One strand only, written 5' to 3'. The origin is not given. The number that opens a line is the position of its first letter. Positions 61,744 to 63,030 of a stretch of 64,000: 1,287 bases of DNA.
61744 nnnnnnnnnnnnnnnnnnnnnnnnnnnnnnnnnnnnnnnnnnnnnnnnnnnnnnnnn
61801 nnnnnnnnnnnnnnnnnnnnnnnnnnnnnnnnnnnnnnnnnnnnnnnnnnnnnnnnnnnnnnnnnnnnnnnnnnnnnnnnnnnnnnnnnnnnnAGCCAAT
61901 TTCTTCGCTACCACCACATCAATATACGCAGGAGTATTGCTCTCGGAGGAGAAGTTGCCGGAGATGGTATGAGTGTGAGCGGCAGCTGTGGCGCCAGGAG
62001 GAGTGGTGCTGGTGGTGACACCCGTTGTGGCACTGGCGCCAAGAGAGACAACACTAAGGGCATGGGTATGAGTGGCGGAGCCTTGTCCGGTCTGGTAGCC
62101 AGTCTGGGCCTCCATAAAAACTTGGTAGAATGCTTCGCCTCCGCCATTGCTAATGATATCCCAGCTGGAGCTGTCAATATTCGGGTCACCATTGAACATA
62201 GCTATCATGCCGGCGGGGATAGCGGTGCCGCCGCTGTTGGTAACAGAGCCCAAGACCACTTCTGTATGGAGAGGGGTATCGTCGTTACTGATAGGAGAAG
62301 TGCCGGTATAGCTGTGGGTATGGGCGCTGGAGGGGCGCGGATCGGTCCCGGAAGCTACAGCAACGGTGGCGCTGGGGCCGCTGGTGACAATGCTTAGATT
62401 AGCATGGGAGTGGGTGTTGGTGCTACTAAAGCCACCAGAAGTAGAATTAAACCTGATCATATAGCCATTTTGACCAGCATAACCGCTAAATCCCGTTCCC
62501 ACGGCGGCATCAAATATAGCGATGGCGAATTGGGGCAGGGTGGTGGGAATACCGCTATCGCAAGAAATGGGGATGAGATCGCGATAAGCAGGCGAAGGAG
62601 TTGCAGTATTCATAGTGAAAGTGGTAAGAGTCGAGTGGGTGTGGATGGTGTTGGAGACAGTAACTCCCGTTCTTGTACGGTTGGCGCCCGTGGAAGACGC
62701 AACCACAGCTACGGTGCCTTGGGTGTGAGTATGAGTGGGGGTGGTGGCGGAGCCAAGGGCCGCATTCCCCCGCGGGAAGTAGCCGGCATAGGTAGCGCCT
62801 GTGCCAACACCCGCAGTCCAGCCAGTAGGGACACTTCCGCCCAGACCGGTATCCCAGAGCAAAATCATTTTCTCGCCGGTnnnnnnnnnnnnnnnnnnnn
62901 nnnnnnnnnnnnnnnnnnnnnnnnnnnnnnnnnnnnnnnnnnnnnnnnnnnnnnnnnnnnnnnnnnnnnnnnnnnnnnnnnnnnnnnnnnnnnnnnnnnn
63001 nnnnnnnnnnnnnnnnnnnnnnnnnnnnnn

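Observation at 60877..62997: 706-aa surface protein with periodic H-T-H (HxH) motifs: candidate metal-stabilised fiber or adhesin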

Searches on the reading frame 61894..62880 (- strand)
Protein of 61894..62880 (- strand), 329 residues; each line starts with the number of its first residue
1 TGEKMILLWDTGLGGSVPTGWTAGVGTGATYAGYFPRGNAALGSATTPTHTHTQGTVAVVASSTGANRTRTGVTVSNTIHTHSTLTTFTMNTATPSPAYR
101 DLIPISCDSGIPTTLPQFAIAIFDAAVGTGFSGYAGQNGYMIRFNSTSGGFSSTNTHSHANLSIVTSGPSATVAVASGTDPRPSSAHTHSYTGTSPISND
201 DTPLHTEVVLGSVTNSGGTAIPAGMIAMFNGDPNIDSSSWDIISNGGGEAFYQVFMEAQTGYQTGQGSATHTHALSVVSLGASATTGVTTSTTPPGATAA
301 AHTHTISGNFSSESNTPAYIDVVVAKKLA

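Call 30: predict_structure(alignment_id=A3)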
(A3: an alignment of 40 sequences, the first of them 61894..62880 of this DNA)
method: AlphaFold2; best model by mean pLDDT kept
length: 329 residues; sequences in the alignment: 40
mean_pLDDT: 83.2   pTM: 0.80
mean pLDDT of the five models: 83.2, 82.3, 81.7, 80.3, 80.2
residues with pLDDT >= 90: 171; 70-90: 89; 50-70: 55; < 50: 14
segments of 3 or more residues with pLDDT < 50: 285-289
pLDDT, mean of each block of 10 residues (from residue 1): 88 92 71 94 89 80 54 58 80 93 95 96 96 97 95 89 79 52 66 83 97 96 96 84 86 97 95 79 52 53 78 94 95
secondary structure, 60 per line:
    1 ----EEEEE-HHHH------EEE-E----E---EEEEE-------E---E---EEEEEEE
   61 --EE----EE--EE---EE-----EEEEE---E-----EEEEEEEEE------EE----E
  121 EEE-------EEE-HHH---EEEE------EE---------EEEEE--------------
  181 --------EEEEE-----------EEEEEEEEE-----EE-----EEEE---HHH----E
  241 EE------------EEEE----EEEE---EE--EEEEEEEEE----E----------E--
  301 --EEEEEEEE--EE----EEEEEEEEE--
elements in order: E5-9 H11-14 E21-23 E34-38 E54-60 E85-89 E99-107 E120-123 E131-133 E141-144 E162-166 E189-193 E205-213 E226-229 E240-242 E255-258 E263-266 E274-282 E303-310 E319-327

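Call 34: fold_search(model_id=the predicted structure, library=pdb)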
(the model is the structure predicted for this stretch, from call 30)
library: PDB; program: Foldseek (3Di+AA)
matches with E <= 10: 19; with E <= 0.001: 0
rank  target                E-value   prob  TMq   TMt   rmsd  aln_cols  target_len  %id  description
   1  2e24                  2.5e+00  0.01  0.06  0.03  31.1       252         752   10  crystal structure of a mutant (R612A) of xanthan lyase (released 2007-01-30)
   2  6rao_A                2.6e+00  0.01  0.08  0.13  27.6       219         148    9  Cryo-EM structure of the anti-feeding prophage (AFP) baseplate, 6-fold symmetrised (released 2019-04-17)
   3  6j0b_a                2.8e+00  0.01  0.08  0.13  29.0       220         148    9  Cryo-EM Structure of an Extracellular Contractile Injection System, PVC sheath-tube complex in extended state (released 2019-04-10)
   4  9qgl_1A               3.4e+00  0.01  0.08  0.12  28.0       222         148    9  Cryo-EM structure of the PlPVC1 baseplate, 6-fold symmetrized (C6), in extended state (released 2025-10-29)
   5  9pgg_Ah               3.4e+00  0.00  0.07  0.06  29.1       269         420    9  Cryo-EM structure of bacteriophage P22 gp1-gp5-gp4 complex at 2.76 angstrom (released 2026-02-04)
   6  5xy3_B                5.2e+00  0.00  0.07  0.06  29.2       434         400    8  Large subunit of Trichomonas vaginalis ribosome (released 2017-08-30)
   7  9qgn_1A               6.0e+00  0.01  0.08  0.12  26.9       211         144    9  Cryo-EM structure of the PlPVC1 cap, 6-fold symmetrized (C6), in extended state (released 2025-10-29)
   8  1qal_A                6.0e+00  0.00  0.09  0.06  29.6       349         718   11  THE ACTIVE SITE BASE CONTROLS COFACTOR REACTIVITY IN ESCHERICHIA COLI AMINE OXIDASE : X-RAY CRYSTALLOGRAPHIC STUDIES W (released 1999-08-24)
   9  9lw8_A                6.3e+00  0.01  0.05  0.06  16.6       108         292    9  Bottom cap of bacteriophage Mycofy1 mature head (C5 symmetry) (released 2025-04-16)
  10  9pgg_Ai               7.0e+00  0.00  0.07  0.06  33.4       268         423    9  Cryo-EM structure of bacteriophage P22 gp1-gp5-gp4 complex at 2.76 angstrom (released 2026-02-04)
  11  3uq7_A                7.3e+00  0.00  0.07  0.07  28.5       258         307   10  X-ray structure of a pentameric ligand gated ion channel from Erwinia chrysanthemi (ELIC) mutant L240S F247L (L9S F16L (released 2012-04-04)
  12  5tjt_A                7.7e+00  0.01  0.05  0.06  14.0        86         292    5  T5 bacteriophage major capsid protein - one PB8 hexon (released 2017-02-22)
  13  6rap_A                8.1e+00  0.01  0.09  0.16  27.5       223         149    8  Cryo-EM structure of the anti-feeding prophage cap (AFP tube terminating cap) (released 2019-04-17)
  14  9lw6_1                8.5e+00  0.00  0.06  0.06  16.1       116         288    7  Top cap of bacteriophage Mycofy1 mature head (C5 symmetry) (released 2025-04-16)
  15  8g1r_A                8.5e+00  0.00  0.06  0.06  16.1       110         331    6  A Vibrio cholerae viral satellite enables efficient horizontal transfer by using an external scaffold to assemble hija (released 2024-01-17)
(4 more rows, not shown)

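Call 41: search_dna_similar(query=window:61894-62880:-, collection=phages, mode=protein, max_evalue=1, max_rows=25)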
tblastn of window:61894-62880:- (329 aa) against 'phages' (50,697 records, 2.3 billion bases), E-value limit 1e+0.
No match.

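Call 44: fold_search(model_id=the predicted structure, library=viral)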
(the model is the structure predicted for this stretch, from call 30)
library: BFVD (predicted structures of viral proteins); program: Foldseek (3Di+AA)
matches with E <= 10: 38; with E <= 0.001: 2
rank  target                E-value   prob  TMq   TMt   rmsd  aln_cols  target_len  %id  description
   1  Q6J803                6.2e-15  1.00  0.58  0.16  16.0       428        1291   20  Pas28 [Actinoplanes phage phiAsp2]
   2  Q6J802                2.9e-14  1.00  0.54  0.20  18.0       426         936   20  Pas29 [Actinoplanes phage phiAsp2]
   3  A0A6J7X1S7            6.0e-03  0.98  0.33  0.22  12.5       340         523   11  Uncharacterized protein [uncultured Caudovirales phage]
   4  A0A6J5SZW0            2.6e-02  0.93  0.39  0.32  22.3       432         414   15  Phage tail collar domain containing protein [uncultured Caudovirales phage]
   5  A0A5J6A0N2            1.3e-01  0.33  0.31  0.27  35.8       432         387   10  Tail fiber protein [Aeromonas phage MJG]
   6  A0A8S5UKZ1            6.3e-01  0.01  0.07  0.07  34.9       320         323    8  Uncharacterized protein [Siphoviridae sp. ctICF6]
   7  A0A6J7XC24            9.7e-01  0.02  0.07  0.10  28.9       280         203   12  Uncharacterized protein [uncultured Caudovirales phage]
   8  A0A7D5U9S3            1.1e+00  0.01  0.08  0.06  32.3       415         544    9  (no name in the UniProt tables at hand)
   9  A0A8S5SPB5            1.7e+00  0.01  0.08  0.11  26.5       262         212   12  Uncharacterized protein [Siphoviridae sp. ctqSm5]
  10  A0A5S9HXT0            1.8e+00  0.01  0.09  0.09  37.4       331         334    9  Uncharacterized protein [Tenacibaculum phage PTm5]
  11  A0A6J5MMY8            3.0e+00  0.00  0.07  0.04  33.4       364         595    8  Ig-like domain-containing protein [uncultured Caudovirales phage]
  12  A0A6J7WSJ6            3.1e+00  0.00  0.08  0.04  50.8       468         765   10  PA14 domain containing protein [uncultured Caudovirales phage]
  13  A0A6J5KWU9            3.4e+00  0.01  0.10  0.13  22.5       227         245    9  Uncharacterized protein [uncultured Caudovirales phage]
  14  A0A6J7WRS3            3.8e+00  0.01  0.08  0.07  49.8       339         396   12  Uncharacterized protein [uncultured Caudovirales phage]
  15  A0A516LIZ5            4.4e+00  0.00  0.09  0.08  30.5       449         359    7  (no name in the UniProt tables at hand)
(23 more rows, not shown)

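Call 62: find_homologous_proteins(query=A3, max_evalue=0.00001)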
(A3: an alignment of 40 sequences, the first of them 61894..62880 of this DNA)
Query A3 (40 sequences) (329 aa, profile of the alignment): 32 proteins with E <= 0.00001 among 8000 candidates.
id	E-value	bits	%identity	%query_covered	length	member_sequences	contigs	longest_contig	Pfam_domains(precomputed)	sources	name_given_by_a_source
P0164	9.3e-111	388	33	98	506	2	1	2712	-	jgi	jgi:hypothetical protein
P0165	1.0e-108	382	38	100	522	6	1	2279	-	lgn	-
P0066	3.9e-107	376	36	98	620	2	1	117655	-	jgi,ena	-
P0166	1.8e-104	368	35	98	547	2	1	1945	-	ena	-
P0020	2.4e-103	364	38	99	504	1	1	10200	-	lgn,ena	-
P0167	2.4e-103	364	36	99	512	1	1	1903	-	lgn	-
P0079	1.0e-102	362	36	98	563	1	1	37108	-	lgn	-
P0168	7.4e-99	349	34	100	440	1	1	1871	-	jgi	jgi:hypothetical protein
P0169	3.0e-97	344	37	100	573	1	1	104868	-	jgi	jgi:hypothetical protein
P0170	8.8e-96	339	37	98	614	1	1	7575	-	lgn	-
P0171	2.0e-92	328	33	100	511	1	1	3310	-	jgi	jgi:hypothetical protein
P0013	3.9e-88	314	56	100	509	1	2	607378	-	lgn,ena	-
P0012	4.6e-88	314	54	100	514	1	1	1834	-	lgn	-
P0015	3.0e-86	308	52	100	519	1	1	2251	-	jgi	-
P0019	1.4e-81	292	41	99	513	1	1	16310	-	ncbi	ncbi:MAG: hypothetical protein V1719_00945 [Patescibacteria group bacterium]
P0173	4.1e-34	136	20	61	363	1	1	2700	-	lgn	-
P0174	4.3e-25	107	28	37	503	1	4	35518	-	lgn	-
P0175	1.0e-16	79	23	69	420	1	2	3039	-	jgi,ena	-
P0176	2.8e-15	75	28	38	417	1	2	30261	-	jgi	-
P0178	4.3e-12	64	-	-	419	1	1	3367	-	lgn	-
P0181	3.4e-9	55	31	25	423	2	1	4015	-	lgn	-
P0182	7.0e-9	54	30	40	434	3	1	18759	-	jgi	-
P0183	3.8e-7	48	22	43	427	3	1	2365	-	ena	-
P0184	4.4e-7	48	29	65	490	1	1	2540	-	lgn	-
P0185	8.9e-6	43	42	8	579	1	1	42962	-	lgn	-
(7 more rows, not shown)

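Call 64: search_protein_families(library=pfam, proteins=[P0173, P0174, P0175, P0176, P0178, P0181, P0182, P0183, P0184, P0185], max_evalue=1)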
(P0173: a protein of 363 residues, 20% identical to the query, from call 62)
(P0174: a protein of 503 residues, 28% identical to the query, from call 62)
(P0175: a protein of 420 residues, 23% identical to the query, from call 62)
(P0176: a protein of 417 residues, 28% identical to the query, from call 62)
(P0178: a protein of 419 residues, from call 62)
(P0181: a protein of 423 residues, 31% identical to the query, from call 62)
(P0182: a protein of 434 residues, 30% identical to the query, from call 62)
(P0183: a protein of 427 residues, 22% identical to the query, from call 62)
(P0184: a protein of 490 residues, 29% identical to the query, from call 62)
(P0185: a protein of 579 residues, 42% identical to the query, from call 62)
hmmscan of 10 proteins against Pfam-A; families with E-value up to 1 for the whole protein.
P0173 (363 aa): 0 families

P0174 (503 aa): 1 family
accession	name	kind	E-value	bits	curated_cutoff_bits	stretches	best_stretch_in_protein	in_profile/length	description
PF07484.17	Collar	-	0.032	14.6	24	0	145-164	3-22/57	Phage Tail Collar Domain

P0175 (420 aa): 0 families

P0176 (417 aa): 1 family
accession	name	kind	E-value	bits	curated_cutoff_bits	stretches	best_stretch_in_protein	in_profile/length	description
PF07484.17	Collar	-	0.072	13.5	24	0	274-296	1-21/57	Phage Tail Collar Domain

P0178 (419 aa): 1 family
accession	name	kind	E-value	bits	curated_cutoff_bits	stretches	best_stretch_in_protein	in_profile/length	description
PF07484.17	Collar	-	0.0086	16.5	24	0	277-295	3-21/57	Phage Tail Collar Domain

P0181 (423 aa): 0 families

P0182 (434 aa): 2 families
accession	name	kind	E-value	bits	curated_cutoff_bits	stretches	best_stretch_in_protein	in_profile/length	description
PF07484.17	Collar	-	0.084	13.3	24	1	287-309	2-22/57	Phage Tail Collar Domain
PF03621.18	MbtH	-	0.27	11.1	27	0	11-26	25-39/53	MbtH-like protein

P0183 (427 aa): 1 family
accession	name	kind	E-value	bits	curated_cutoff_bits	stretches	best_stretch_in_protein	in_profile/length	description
PF07484.17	Collar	-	0.082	13.3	24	0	272-295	1-22/57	Phage Tail Collar Domain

P0184 (490 aa): 0 families

P0185 (579 aa): 1 family
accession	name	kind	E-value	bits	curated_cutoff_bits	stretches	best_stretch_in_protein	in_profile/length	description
PF12835.12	Integrase_1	-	0.067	13.6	23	0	249-271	59-81/149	Integrase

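Call 65: find_encoding_contigs(protein=P0174, flank=10000, max_places=1)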
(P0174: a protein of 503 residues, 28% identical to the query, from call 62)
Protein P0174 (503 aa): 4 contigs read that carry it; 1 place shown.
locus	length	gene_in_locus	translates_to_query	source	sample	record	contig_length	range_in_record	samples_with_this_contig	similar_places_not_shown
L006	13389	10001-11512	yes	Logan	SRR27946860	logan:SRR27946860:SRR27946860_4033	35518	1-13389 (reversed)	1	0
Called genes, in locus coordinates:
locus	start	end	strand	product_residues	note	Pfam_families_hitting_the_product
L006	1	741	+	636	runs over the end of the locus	PF16510:P22_portal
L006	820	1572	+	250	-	-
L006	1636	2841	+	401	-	PF17236:SU10_MCP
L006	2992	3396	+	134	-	-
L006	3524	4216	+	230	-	-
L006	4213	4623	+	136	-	-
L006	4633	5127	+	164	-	-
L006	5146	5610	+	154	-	-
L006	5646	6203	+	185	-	PF13489:Methyltransf_23 (weak), PF08241:Methyltransf_11 (weak)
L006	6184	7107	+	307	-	-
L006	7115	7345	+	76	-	-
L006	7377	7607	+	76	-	-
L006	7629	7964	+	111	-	-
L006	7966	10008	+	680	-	-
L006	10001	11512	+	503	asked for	-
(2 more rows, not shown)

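Call 66: find_encoding_contigs(protein=P0176, flank=10000, max_places=1)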
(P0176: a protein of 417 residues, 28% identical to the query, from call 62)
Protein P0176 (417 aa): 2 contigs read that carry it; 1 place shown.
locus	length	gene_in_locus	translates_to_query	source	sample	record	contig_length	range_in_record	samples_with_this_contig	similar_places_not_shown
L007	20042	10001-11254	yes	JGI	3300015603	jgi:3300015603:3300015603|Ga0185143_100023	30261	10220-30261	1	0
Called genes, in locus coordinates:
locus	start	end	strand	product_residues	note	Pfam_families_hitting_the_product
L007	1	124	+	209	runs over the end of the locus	PF01209:Ubie_methyltran, PF13489:Methyltransf_23, PF08241:Methyltransf_11, PF08242:Methyltransf_12 (weak), PF13649:Methyltransf_25, PF13847:Methyltransf_31 (weak)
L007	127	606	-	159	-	-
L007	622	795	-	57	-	-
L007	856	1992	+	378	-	-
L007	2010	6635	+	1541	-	-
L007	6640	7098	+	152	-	-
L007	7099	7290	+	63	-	-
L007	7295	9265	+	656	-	-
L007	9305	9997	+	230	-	-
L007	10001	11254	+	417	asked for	-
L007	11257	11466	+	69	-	-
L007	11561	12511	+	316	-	-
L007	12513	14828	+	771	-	-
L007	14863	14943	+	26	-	-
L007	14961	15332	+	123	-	-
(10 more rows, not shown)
